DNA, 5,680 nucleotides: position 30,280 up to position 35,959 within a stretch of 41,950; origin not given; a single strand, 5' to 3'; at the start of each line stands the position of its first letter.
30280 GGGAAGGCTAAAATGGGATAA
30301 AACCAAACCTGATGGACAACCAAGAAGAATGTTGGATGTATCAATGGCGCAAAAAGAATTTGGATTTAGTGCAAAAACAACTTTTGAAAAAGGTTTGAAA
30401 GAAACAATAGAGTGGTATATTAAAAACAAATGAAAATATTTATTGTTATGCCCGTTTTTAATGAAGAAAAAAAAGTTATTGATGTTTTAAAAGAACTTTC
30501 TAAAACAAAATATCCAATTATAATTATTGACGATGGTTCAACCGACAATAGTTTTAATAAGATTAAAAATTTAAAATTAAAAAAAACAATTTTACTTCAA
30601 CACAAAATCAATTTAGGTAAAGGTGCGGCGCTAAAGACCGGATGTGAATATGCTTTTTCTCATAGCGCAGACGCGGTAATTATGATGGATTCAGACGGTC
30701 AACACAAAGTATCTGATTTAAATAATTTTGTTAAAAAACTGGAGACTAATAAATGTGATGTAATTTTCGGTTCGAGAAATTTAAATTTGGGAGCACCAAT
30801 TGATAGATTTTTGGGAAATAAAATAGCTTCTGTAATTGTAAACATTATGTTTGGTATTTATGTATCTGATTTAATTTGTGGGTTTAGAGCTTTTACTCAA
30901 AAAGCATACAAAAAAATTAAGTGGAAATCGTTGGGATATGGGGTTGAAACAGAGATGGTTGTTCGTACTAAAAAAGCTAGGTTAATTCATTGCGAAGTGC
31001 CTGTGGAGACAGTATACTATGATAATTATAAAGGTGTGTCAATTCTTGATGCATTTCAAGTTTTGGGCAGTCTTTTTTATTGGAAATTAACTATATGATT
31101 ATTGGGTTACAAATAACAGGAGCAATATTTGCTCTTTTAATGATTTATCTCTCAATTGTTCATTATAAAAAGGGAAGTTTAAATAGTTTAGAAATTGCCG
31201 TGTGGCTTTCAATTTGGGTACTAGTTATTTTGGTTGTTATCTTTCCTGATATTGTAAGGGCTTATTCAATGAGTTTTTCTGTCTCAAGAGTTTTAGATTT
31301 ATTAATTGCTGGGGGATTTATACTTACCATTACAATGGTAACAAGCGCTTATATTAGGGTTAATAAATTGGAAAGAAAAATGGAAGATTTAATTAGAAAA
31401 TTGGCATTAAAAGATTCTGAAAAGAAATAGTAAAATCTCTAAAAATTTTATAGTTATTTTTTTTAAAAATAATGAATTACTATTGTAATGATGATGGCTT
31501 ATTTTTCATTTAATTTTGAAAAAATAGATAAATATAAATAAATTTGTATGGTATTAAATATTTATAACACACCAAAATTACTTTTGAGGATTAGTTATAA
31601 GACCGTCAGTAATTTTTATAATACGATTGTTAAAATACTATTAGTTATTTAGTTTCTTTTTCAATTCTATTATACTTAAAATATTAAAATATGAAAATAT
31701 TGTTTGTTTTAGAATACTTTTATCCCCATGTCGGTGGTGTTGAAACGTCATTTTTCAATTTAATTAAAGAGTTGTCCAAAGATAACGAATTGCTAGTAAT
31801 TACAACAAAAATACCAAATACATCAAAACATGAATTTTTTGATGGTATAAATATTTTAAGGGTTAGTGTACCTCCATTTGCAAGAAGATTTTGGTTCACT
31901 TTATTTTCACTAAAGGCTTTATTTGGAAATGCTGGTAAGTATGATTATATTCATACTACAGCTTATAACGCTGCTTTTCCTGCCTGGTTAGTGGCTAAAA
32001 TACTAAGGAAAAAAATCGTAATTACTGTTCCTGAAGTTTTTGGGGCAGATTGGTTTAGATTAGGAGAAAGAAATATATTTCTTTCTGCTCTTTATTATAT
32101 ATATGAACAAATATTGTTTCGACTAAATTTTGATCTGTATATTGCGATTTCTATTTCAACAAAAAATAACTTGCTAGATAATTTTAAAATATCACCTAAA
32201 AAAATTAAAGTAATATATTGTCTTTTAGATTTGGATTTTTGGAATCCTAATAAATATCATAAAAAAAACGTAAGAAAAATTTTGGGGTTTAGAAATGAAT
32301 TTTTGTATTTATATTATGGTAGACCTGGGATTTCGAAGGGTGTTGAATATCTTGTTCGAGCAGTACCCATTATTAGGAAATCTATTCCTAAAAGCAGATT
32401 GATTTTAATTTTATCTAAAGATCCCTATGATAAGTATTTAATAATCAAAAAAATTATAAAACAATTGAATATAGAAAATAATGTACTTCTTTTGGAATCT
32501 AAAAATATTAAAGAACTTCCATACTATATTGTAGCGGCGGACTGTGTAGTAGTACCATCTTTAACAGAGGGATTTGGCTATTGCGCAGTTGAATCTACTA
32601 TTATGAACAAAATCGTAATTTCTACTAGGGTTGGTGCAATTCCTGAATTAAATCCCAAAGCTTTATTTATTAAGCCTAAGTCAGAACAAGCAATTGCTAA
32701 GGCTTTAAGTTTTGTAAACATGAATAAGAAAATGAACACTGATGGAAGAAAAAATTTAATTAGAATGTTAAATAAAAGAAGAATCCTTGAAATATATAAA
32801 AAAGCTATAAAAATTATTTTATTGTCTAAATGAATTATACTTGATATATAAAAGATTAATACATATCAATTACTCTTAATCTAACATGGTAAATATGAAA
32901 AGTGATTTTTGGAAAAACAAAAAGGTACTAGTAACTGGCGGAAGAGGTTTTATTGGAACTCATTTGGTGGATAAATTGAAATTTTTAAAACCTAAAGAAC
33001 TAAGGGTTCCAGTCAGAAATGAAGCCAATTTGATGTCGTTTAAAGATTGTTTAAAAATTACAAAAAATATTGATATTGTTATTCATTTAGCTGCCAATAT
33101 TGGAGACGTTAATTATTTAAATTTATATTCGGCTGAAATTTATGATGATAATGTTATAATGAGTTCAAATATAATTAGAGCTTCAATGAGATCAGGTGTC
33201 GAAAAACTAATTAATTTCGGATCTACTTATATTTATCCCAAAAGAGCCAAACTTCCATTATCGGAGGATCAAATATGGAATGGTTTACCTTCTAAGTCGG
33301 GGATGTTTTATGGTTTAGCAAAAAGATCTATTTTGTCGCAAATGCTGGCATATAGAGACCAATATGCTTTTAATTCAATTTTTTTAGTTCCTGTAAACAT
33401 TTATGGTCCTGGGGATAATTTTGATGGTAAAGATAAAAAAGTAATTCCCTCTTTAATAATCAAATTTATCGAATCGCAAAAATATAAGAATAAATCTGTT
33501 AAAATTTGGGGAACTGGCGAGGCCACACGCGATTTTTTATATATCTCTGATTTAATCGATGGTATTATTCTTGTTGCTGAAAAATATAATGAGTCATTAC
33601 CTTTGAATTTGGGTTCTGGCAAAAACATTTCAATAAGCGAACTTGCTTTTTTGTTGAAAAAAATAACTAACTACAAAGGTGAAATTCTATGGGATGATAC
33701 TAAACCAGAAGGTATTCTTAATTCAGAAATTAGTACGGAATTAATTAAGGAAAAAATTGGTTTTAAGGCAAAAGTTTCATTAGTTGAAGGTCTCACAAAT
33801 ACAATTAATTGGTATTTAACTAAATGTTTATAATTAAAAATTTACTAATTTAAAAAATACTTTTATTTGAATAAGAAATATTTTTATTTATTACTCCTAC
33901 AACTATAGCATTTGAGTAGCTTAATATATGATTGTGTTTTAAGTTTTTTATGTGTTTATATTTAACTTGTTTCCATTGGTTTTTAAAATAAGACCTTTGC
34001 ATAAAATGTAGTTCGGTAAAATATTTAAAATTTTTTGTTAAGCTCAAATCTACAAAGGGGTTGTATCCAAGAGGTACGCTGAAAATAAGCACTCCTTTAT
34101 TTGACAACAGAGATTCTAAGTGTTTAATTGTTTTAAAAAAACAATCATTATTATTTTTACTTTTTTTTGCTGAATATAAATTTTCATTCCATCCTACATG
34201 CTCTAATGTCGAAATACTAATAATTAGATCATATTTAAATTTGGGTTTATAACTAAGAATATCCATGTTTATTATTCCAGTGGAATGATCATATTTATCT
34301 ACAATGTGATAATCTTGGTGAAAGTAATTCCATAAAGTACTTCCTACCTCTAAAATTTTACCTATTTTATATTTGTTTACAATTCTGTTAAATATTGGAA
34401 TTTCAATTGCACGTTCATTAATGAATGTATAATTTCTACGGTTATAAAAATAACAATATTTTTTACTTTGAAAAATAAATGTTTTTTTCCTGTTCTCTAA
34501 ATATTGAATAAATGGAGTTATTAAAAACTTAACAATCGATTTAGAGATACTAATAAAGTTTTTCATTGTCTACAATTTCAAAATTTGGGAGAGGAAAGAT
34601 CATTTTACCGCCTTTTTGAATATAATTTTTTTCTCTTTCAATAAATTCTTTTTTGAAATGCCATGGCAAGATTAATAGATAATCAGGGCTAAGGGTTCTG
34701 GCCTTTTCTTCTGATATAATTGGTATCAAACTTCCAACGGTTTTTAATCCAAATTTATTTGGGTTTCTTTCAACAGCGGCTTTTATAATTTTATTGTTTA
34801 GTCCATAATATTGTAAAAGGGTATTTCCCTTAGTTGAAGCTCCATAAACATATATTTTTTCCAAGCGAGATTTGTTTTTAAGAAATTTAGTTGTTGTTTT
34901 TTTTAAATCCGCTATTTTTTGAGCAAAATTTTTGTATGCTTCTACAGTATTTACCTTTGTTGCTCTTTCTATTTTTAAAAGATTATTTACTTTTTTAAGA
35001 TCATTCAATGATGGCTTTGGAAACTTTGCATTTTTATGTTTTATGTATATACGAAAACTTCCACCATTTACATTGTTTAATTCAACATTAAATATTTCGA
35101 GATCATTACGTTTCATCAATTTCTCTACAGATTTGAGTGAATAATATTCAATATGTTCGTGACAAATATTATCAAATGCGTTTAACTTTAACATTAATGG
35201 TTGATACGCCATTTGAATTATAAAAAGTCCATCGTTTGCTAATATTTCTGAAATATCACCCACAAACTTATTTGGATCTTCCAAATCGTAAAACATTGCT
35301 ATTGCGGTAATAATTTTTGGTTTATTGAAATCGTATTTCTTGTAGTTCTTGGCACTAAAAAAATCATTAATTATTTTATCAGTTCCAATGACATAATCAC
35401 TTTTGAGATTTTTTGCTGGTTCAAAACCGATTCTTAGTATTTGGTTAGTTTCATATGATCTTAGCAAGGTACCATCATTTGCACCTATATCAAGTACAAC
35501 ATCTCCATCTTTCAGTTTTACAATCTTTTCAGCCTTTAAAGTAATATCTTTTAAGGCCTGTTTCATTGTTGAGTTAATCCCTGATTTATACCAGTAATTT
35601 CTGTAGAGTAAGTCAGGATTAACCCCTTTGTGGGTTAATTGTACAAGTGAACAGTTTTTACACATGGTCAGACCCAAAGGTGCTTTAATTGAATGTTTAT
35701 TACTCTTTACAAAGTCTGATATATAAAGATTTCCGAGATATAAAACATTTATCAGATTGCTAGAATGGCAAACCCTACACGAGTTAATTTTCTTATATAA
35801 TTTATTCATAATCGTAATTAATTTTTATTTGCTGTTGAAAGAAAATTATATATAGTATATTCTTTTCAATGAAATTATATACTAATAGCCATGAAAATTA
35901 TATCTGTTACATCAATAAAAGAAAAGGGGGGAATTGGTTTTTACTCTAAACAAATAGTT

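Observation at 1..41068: Thirteen GT-C-like membrane proteins in one locus with no recognisable initiation, flipping or polymerisation genes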

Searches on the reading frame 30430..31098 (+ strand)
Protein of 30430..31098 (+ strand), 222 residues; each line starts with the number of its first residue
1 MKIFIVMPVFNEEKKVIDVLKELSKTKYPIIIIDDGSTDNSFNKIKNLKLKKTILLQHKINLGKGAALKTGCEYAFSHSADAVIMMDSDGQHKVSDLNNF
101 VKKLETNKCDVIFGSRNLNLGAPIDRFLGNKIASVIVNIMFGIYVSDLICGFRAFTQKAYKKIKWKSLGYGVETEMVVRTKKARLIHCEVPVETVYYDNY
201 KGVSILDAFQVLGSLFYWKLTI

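Call 5: search_protein_families(library=pfam, proteins=[window:30430-31098:+], max_evalue=0.01)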
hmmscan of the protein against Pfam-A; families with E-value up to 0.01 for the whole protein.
window:30430-31098:+ (222 aa): 2 families
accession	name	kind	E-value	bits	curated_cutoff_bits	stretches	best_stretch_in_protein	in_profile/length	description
PF00535.33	Glycos_transf_2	-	8.7e-23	81.5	23.3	1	5-163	2-167/168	Glycosyl transferase family 2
PF10111.15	Glyco_tranf_2_2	-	4.6e-05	23.5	27.3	1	5-102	2-104/276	Glycosyltransferase like family 2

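Call 15: search_protein_families(library=ncbifam, proteins=[window:30430-31098:+], max_evalue=0.01)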
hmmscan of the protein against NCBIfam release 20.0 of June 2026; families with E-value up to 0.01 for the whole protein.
window:30430-31098:+ (222 aa): 22 families
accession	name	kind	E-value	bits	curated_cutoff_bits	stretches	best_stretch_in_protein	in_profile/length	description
NF058614.1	PPMAGASynPpgS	equivalog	1.3e-30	106.5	370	1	3-212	2-216/226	polyprenyl-phospho-N-acetylgalactosaminyl synthase PpgS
TIGR04182.1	glyco_TIGR04182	equivalog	1.4e-25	90.2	325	1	3-193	2-189/293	S-layer glycoprotein N-glycosyltransferase AglJ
NF047588.1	GlcsyltransPgfSStrep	equivalog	1.1e-17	64.2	500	1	1-163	1-167/308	glycosyltransferase PgfS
TIGR03937.1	PgaC_IcaA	equivalog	2e-13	50.1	422.3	1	2-107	46-153/407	poly-beta-1,6-N-acetyl-D-glucosamine synthase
NF041391.1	DPhHxTase_Halo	equivalog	2.8e-11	42.8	375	1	7-210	1-196/213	dolichyl-phosphate hexose transferase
NF007986.1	PRK10714.1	equivalog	4.1e-09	35.9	529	1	2-158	7-167/316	undecaprenyl-phosphate 4-deoxy-4-formamido-L-arabinose transferase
TIGR03111.1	glyc2_xrt_Gpos1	hypoth_equivalog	5.7e-09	35.3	363.95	1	2-108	50-160/439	TIGR03111 family XrtG-associated glycosyltransferase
NF041875.1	EPS_EpsD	equivalog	6.5e-09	35.6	370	1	5-115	3-115/325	exopolysaccharide biosynthesis glycosyltransferase EpsD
TIGR01556.1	rhamnosyltran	subfamily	6.9e-08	32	200.55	1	10-111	3-105/281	rhamnosyltransferase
NF007482.0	PRK10073.1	equivalog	1.2e-07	31.1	423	1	2-91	7-97/334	glycosyltransferase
NF047683.1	TeichurnBiosyTuaG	equivalog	1.7e-06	27.9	400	1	3-116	8-123/252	teichuronic acid biosynthesis protein TuaG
NF041865.1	EpsU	equivalog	3.1e-06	26.4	700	1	3-107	41-150/394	exopolysaccharide biosynthesis GT2 family glycosyltransferase EpsU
TIGR04283.1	glyco_like_mftF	equivalog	4.9e-06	26.3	182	1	5-75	3-71/221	TIGR04283 family arsenosugar biosynthesis glycosyltransferase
TIGR03965.1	mycofact_glyco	equivalog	6.7e-06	25.2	280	1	3-108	76-183/467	mycofactocin biosynthesis glycosyltransferase MftF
NF010496.0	PRK13915.1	equivalog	2.2e-05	23.7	262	1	2-97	32-134/307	glucosyl-3-phosphoglycerate synthase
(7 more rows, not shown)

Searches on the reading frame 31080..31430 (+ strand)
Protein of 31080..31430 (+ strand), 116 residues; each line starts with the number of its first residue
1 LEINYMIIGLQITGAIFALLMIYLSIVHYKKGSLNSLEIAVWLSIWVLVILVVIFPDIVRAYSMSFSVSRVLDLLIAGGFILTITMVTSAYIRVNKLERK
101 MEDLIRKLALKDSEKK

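Call 11: search_protein_families(library=pfam, proteins=[window:31080-31430:+], max_evalue=0.01)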
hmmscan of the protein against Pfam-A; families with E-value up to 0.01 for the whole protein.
window:31080-31430:+ (116 aa): 1 family
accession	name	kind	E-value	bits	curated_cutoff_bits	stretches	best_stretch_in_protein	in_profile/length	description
PF10066.14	DUF2304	-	5.4e-19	68.8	25.5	1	10-113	2-105/106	Uncharacterized conserved protein (DUF2304)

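Call 61: search_protein_families(library=ncbifam, proteins=[window:31080-31430:+], max_evalue=0.00001)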
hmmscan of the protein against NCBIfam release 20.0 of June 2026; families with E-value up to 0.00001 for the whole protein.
window:31080-31430:+ (116 aa): 0 families

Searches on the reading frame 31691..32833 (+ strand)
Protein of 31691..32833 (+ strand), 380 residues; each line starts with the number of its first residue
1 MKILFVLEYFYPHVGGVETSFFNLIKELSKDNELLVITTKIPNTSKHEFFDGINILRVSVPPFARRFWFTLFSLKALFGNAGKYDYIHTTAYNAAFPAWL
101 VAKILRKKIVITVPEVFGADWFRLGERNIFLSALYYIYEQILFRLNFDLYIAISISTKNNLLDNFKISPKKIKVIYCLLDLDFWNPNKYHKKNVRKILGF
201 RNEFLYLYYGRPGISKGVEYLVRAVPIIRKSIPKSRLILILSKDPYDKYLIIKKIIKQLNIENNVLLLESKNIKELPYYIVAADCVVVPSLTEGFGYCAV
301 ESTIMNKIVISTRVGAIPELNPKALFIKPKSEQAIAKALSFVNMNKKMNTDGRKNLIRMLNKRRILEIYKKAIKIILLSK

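Call 6: search_protein_families(library=pfam, proteins=[window:31691-32833:+], max_evalue=0.01)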
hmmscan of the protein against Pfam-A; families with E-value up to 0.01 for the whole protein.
window:31691-32833:+ (380 aa): 6 families
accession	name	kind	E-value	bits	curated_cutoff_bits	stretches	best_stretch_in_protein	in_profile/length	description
PF00534.26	Glycos_transf_1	-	5e-20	72.2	26.4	1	193-354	4-167/172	Glycosyl transferases group 1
PF13439.12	Glyco_transf_4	-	3.4e-19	70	28.5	1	14-182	1-169/170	Glycosyltransferase Family 4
PF13692.12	Glyco_trans_1_4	-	1e-17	65.2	27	1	207-340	5-137/142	Glycosyl transferases group 1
PF13579.12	Glyco_trans_4_4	-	3.2e-06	28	29.7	1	15-176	1-156/158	Glycosyl transferase 4-like domain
PF13477.12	Glyco_trans_4_2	-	0.00032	21.3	23.4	1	2-133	1-120/139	Glycosyl transferase 4-like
PF00982.27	Glyco_transf_20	-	0.0012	18.1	32.5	1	270-350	359-448/473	Glycosyltransferase family 20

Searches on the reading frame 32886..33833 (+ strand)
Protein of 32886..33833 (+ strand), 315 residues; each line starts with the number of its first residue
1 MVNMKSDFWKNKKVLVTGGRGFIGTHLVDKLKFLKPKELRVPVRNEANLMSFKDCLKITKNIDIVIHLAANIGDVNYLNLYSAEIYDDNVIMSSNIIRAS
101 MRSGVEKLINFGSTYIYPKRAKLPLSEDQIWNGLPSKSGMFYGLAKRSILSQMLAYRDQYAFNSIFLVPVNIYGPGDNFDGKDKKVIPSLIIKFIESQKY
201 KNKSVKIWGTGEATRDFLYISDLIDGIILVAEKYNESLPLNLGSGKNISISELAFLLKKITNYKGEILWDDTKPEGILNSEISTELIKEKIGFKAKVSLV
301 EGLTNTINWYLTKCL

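Call 11: search_protein_families(library=pfam, proteins=[window:32886-33833:+], max_evalue=0.01)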
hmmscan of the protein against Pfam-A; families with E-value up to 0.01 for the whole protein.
window:32886-33833:+ (315 aa): 6 families
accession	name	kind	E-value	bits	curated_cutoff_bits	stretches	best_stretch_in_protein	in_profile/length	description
PF01370.27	Epimerase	-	2.2e-46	158.6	20.9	1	14-237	1-231/240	NAD dependent epimerase/dehydratase family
PF16363.11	GDP_Man_Dehyd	-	5.5e-17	62.7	27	1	61-269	75-272/332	GDP-mannose 4,6 dehydratase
PF01073.25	3Beta_HSD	-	8.1e-10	38.6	22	1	49-236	54-234/280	3-beta hydroxysteroid dehydrogenase/isomerase family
PF02719.21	Polysacc_synt_2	-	2.8e-08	33.7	20.2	1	59-110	73-125/293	Polysaccharide biosynthesis protein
PF07993.18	NAD_binding_4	-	7.4e-06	25.7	20.1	0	53-122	80-145/258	Male sterility protein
PF04321.23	RmlD_sub_bind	-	0.00052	19.6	27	1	13-129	2-117/287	RmlD substrate binding domain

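Call 61: search_protein_families(library=ncbifam, proteins=[window:32886-33833:+], max_evalue=0.00001)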
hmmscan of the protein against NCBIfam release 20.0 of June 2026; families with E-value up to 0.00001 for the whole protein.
window:32886-33833:+ (315 aa): 16 families
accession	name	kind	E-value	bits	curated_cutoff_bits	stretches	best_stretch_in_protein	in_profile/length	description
NF047922.1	GDPFucSynFcl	equivalog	4.1e-69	233.4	500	1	10-312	1-303/308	GDP-L-fucose synthase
TIGR04180.1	EDH_00030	hypoth_equivalog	3.1e-23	82.3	475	1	54-274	63-269/297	NAD-dependent 4,6-dehydratase LegB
TIGR01179.1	galE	equivalog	2.4e-22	79.2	262.3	1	56-310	66-325/332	UDP-glucose 4-epimerase GalE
TIGR01181.1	dTDP_gluc_dehyt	equivalog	1.1e-19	70.7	365.1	1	59-312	71-313/321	dTDP-glucose 4,6-dehydratase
NF011728.1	PRK15181.1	equivalog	2.3e-18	66.3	760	1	48-313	77-340/348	Vi polysaccharide biosynthesis UDP-N-acetylglucosaminuronic acid C-4 epimerase TviC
TIGR02197.1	heptose_epim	equivalog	5e-15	55.5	274.6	1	14-310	1-313/316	ADP-glyceromanno-heptose 6-epimerase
NF007956.0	PRK10675.1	subfamily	9.9e-11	41.3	394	1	36-251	52-270/338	UDP-glucose 4-epimerase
NF007490.0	PRK10084.1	subfamily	3.3e-10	39.5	649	1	142-312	167-336/361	dTDP-glucose 4,6-dehydratase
NF007582.0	PRK10217.1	equivalog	5e-08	32.4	698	0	143-312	161-333/355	dTDP-glucose 4,6-dehydratase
NF042422.1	oxyalk_red_OleD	equivalog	1.1e-07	31.5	580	1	13-221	2-205/329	2-alkyl-3-oxoalkanoate reductase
TIGR03466.1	HpnA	hypoth_equivalog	3.3e-07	29.5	367.65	0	13-114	2-114/327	hopanoid-associated sugar epimerase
NF042423.1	oxyalk_red_Shew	equivalog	5.7e-07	28.9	580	0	11-236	8-226/331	2-alkyl-3-oxoalkanoate reductase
NF008872.0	PRK11908.1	equivalog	1e-06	28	294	0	59-261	66-271/349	bifunctional UDP-4-keto-pentose/UDP-xylose synthase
TIGR03589.1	PseB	equivalog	4e-06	26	407.75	0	57-111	70-123/324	UDP-N-acetylglucosamine 4,6-dehydratase (inverting)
TIGR02622.1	CDP_4_6_dhtase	equivalog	5.4e-06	25.8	278.45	0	61-311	77-331/352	CDP-glucose 4,6-dehydratase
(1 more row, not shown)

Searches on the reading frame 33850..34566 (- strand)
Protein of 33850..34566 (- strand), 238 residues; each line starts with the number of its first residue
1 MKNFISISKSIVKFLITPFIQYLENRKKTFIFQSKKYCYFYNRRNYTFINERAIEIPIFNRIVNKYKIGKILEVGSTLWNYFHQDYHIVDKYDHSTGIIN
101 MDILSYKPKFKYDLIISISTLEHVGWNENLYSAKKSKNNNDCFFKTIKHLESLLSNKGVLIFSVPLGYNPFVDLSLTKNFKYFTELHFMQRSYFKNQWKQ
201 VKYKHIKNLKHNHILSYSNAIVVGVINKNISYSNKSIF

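Call 11: search_protein_families(library=pfam, proteins=[window:33850-34566:-], max_evalue=0.01)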
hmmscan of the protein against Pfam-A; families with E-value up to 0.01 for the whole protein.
window:33850-34566:- (238 aa): 1 family
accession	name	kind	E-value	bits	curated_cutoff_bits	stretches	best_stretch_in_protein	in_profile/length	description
PF13489.12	Methyltransf_23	-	0.00065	19.9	27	1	86-201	47-157/164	Methyltransferase domain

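Call 61: search_protein_families(library=ncbifam, proteins=[window:33850-34566:-], max_evalue=0.00001)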
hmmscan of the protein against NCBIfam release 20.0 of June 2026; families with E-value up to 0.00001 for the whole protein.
window:33850-34566:- (238 aa): 0 families

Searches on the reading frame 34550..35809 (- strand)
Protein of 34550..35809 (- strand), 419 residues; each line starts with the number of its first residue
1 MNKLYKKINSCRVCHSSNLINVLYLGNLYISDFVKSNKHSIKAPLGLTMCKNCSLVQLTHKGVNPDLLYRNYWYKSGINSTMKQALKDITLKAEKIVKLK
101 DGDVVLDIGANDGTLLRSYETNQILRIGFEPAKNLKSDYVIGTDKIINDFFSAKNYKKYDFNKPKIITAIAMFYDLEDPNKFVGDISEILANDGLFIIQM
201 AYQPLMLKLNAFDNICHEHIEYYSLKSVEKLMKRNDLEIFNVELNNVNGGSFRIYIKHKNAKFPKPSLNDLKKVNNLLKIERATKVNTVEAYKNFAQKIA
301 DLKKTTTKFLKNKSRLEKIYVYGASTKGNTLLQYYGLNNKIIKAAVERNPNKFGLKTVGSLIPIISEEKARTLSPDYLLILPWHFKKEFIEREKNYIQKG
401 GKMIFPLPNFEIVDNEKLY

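Call 11: search_protein_families(library=pfam, proteins=[window:34550-35809:-], max_evalue=0.01)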
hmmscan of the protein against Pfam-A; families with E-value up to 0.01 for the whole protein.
window:34550-35809:- (419 aa): 3 families
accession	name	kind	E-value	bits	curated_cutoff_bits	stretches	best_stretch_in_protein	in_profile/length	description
PF08484.17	Methyltransf_14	-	1.5e-45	155.3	23.5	1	247-408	2-160/160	C-methyltransferase C-terminal domain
PF13489.12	Methyltransf_23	-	5.9e-16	59.1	27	1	81-239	4-161/164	Methyltransferase domain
PF08421.16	Methyltransf_13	-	1.1e-09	38.7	31.3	1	11-69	1-62/62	Putative zinc binding domain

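Call 61: search_protein_families(library=ncbifam, proteins=[window:34550-35809:-], max_evalue=0.00001)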
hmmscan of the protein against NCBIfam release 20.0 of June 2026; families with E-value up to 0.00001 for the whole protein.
window:34550-35809:- (419 aa): 0 families
